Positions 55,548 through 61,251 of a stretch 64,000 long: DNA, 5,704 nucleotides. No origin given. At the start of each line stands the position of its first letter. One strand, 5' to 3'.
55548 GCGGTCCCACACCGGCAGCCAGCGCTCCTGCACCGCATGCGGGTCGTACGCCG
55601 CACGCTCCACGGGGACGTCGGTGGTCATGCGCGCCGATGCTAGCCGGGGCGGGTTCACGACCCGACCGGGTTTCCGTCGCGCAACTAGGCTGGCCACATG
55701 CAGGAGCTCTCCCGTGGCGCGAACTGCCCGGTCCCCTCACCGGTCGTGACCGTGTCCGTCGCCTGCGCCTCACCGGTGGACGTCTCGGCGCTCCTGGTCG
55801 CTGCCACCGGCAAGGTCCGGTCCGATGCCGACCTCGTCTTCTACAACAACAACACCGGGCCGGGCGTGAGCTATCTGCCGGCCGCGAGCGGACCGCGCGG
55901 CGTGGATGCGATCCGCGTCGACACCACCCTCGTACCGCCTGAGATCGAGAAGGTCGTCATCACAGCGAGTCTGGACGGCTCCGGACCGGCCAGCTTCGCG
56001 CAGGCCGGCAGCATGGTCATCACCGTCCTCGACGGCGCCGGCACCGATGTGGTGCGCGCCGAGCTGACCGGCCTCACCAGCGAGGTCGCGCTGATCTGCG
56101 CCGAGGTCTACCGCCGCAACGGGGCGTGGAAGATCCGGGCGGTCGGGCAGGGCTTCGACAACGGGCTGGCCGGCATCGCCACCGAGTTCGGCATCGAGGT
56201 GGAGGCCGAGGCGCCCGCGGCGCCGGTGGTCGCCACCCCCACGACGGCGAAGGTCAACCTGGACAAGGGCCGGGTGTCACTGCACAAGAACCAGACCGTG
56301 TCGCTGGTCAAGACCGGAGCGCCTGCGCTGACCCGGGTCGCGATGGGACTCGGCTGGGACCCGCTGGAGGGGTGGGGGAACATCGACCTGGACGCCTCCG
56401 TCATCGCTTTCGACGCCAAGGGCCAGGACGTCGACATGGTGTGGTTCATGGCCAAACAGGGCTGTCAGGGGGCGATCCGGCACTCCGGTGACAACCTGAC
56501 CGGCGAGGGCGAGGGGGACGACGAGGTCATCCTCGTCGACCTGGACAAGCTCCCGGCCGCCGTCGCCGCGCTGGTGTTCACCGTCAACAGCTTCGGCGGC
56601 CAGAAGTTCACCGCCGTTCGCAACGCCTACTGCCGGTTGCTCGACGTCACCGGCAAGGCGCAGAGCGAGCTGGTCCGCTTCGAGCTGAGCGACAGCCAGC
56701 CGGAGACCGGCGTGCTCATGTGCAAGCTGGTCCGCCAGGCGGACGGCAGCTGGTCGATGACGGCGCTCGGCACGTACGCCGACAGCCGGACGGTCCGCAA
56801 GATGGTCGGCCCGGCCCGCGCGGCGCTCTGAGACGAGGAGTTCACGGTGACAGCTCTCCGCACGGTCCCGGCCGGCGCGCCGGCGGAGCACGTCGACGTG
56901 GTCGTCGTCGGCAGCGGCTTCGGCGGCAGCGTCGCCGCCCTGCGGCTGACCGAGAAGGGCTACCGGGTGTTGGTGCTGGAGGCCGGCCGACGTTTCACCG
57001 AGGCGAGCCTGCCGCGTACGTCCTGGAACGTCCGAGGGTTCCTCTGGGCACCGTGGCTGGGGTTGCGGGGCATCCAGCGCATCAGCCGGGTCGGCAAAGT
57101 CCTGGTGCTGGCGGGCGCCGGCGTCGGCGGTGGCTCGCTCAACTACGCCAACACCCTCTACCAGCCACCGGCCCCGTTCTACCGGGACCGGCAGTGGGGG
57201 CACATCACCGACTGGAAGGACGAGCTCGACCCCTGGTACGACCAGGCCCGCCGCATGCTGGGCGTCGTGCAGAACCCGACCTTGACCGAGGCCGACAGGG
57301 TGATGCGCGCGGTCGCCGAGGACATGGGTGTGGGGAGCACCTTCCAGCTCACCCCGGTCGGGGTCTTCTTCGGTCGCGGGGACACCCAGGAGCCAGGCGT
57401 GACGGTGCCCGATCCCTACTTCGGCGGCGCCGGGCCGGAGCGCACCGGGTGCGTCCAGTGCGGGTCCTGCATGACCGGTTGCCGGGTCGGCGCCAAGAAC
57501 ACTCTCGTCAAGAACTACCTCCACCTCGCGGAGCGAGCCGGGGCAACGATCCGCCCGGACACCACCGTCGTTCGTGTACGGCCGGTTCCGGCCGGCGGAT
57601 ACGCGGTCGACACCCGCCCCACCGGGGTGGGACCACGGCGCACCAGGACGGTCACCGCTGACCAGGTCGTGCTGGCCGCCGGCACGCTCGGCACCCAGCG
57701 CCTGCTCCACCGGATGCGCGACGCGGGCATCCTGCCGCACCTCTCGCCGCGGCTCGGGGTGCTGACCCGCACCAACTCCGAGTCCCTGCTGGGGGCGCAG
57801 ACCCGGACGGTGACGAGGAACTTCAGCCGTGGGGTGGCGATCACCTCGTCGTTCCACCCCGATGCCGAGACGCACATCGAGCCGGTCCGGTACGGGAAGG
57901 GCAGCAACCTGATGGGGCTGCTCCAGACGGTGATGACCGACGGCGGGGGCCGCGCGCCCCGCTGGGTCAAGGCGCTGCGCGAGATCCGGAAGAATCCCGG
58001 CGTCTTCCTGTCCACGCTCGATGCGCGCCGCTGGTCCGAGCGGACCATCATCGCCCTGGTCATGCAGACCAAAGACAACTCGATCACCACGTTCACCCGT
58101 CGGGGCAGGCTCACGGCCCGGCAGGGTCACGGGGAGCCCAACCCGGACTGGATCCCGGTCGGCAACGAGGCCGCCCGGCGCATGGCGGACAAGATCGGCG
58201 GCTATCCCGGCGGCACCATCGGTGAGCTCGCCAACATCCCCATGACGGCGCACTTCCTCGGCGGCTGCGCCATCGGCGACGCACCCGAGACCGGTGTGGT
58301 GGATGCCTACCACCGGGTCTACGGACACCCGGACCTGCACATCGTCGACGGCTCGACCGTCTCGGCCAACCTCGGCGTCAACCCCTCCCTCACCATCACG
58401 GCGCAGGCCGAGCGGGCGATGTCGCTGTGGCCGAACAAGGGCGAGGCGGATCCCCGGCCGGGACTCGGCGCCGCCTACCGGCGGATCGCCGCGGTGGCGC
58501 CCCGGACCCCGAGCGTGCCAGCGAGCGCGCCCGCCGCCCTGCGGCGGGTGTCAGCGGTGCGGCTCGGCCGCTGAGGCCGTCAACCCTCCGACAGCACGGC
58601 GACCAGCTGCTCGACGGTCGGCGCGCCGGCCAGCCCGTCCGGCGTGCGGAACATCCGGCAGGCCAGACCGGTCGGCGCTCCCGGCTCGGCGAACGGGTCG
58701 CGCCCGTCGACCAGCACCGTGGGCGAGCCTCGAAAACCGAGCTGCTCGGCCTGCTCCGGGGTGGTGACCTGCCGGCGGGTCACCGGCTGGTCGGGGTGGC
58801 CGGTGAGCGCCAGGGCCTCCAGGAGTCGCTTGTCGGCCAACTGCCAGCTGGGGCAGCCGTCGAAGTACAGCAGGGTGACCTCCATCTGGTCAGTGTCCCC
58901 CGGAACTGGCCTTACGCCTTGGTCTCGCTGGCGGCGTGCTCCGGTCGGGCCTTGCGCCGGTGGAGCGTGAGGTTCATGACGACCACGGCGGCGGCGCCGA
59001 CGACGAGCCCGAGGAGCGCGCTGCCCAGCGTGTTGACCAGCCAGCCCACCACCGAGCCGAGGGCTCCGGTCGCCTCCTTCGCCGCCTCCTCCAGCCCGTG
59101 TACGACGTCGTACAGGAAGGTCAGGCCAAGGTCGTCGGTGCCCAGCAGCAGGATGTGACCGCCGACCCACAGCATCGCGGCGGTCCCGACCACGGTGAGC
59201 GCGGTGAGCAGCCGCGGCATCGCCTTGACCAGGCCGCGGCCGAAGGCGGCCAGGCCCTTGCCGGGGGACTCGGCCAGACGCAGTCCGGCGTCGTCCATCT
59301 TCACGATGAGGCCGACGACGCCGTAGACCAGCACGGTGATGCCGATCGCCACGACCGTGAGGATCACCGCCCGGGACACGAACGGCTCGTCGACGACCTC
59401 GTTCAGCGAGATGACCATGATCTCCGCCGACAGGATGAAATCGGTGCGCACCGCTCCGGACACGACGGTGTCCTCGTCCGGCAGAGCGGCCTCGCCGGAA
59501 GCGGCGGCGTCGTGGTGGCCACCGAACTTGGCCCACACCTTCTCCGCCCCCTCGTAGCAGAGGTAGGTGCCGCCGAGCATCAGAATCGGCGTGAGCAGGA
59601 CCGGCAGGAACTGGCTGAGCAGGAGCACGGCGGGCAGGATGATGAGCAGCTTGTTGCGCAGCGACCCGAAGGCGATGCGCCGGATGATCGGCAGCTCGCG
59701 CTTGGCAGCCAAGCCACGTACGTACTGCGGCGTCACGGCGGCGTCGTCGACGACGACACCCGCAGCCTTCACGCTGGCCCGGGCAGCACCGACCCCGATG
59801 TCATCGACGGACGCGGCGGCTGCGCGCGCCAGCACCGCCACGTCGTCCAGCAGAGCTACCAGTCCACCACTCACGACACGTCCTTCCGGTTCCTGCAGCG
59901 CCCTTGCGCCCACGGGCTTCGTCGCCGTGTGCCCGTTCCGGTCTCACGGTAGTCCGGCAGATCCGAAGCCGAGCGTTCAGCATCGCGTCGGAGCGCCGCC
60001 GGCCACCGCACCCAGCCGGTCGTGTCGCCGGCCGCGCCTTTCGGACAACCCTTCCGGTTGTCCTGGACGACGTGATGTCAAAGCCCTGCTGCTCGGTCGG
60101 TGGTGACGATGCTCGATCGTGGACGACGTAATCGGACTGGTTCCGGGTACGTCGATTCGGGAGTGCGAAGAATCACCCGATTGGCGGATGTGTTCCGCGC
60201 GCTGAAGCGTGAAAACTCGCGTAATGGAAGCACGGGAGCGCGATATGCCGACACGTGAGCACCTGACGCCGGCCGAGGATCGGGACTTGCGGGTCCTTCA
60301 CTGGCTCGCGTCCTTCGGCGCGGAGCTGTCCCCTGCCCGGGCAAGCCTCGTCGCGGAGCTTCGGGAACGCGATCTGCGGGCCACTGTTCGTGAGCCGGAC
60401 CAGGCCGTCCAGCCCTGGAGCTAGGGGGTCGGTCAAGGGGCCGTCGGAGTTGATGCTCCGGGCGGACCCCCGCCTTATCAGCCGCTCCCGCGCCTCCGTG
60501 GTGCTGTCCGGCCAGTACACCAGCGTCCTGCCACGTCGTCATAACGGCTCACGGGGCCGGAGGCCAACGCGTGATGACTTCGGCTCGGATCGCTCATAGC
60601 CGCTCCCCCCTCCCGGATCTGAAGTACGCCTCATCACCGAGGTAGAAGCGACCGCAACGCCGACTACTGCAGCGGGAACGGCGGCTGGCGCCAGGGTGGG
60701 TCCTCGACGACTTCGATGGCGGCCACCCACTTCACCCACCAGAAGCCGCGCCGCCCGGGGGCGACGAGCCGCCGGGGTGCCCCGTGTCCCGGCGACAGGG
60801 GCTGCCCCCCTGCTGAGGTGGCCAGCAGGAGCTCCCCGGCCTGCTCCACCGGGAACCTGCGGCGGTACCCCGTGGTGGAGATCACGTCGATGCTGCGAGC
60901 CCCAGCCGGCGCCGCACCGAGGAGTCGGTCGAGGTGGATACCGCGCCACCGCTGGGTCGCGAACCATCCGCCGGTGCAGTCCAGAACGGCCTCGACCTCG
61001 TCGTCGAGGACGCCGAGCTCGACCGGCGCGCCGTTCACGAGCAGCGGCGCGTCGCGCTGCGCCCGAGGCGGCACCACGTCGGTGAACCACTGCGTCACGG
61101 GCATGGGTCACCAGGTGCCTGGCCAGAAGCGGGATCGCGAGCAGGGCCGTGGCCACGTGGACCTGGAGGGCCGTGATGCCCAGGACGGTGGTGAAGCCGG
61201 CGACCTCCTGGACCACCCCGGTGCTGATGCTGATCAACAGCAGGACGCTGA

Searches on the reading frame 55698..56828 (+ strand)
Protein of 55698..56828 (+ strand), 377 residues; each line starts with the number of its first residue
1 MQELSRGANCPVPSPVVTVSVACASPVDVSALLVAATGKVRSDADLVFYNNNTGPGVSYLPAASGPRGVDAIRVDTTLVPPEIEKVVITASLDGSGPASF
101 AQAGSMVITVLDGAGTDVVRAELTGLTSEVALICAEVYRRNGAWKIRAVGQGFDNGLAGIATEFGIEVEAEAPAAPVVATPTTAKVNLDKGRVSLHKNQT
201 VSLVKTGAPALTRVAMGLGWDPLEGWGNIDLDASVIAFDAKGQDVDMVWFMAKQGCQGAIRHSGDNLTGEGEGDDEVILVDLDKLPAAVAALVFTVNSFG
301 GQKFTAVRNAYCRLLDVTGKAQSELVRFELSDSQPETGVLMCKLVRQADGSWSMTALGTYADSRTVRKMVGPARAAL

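Call 19: search_protein_families(library=pfam, proteins=[window:55698-56828:+], max_evalue=0.001)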
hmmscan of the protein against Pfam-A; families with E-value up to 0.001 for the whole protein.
window:55698-56828:+ (377 aa): 1 family
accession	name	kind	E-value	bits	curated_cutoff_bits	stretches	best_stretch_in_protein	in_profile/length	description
PF02342.23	TerD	-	5.8e-72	241.5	25.3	2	193-361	3-176/187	TerD domain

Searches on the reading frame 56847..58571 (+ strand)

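Call 19: search_protein_families(library=pfam, proteins=[window:56847-58571:+], max_evalue=0.001)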
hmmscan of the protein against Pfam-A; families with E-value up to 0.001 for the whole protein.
window:56847-58571:+ (575 aa): 7 families
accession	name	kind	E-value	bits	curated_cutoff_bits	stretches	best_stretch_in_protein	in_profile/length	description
PF05199.19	GMC_oxred_C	-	3.4e-13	50.8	24.6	1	466-521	84-139/139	GMC oxidoreductase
PF00732.25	GMC_oxred_N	-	6.1e-13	49.5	23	1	200-289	109-199/218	GMC oxidoreductase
PF01266.30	DAO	-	2.1e-12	47.7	27.9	1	17-334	1-259/353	FAD dependent oxidoreductase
PF00890.30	FAD_binding_2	-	5.7e-09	36.1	20.4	1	17-51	1-35/414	FAD binding domain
PF13450.12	NAD_binding_8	-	4e-07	30.6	21.9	1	20-50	1-31/68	NAD(P)-binding Rossmann-like domain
PF07992.20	Pyr_redox_2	-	2.1e-06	27.8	26.1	1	17-50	2-35/291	Pyridine nucleotide-disulphide oxidoreductase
PF01494.25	FAD_binding_3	-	0.00084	19.1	22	0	16-53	2-39/349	FAD binding domain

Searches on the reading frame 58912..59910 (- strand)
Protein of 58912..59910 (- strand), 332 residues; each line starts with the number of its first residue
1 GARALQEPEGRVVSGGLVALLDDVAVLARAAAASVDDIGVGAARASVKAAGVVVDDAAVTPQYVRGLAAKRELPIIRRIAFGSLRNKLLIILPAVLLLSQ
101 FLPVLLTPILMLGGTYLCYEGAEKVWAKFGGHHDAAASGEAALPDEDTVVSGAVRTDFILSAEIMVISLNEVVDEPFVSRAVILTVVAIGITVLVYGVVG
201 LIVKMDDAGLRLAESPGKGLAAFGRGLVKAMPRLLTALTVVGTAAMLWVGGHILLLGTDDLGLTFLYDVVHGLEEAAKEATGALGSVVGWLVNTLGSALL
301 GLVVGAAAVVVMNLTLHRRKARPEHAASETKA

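Call 19: search_protein_families(library=pfam, proteins=[window:58912-59910:-], max_evalue=0.001)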
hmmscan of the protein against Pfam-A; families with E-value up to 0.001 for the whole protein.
window:58912-59910:- (332 aa): 1 family
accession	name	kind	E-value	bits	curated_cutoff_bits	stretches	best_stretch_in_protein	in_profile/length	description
PF05661.17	DUF808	-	1e-121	406.2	28.4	1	16-310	2-301/302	Protein of unknown function (DUF808)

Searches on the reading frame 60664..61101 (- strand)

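Call 19: search_protein_families(library=pfam, proteins=[window:60664-61101:-], max_evalue=0.001)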
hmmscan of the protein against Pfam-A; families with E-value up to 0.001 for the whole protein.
window:60664-61101:- (145 aa): 1 family
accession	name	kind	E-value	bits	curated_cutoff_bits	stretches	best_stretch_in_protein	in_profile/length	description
PF00174.25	Oxidored_molyb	-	7.8e-18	65.1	24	1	38-135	41-164/169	Oxidoreductase molybdopterin binding domain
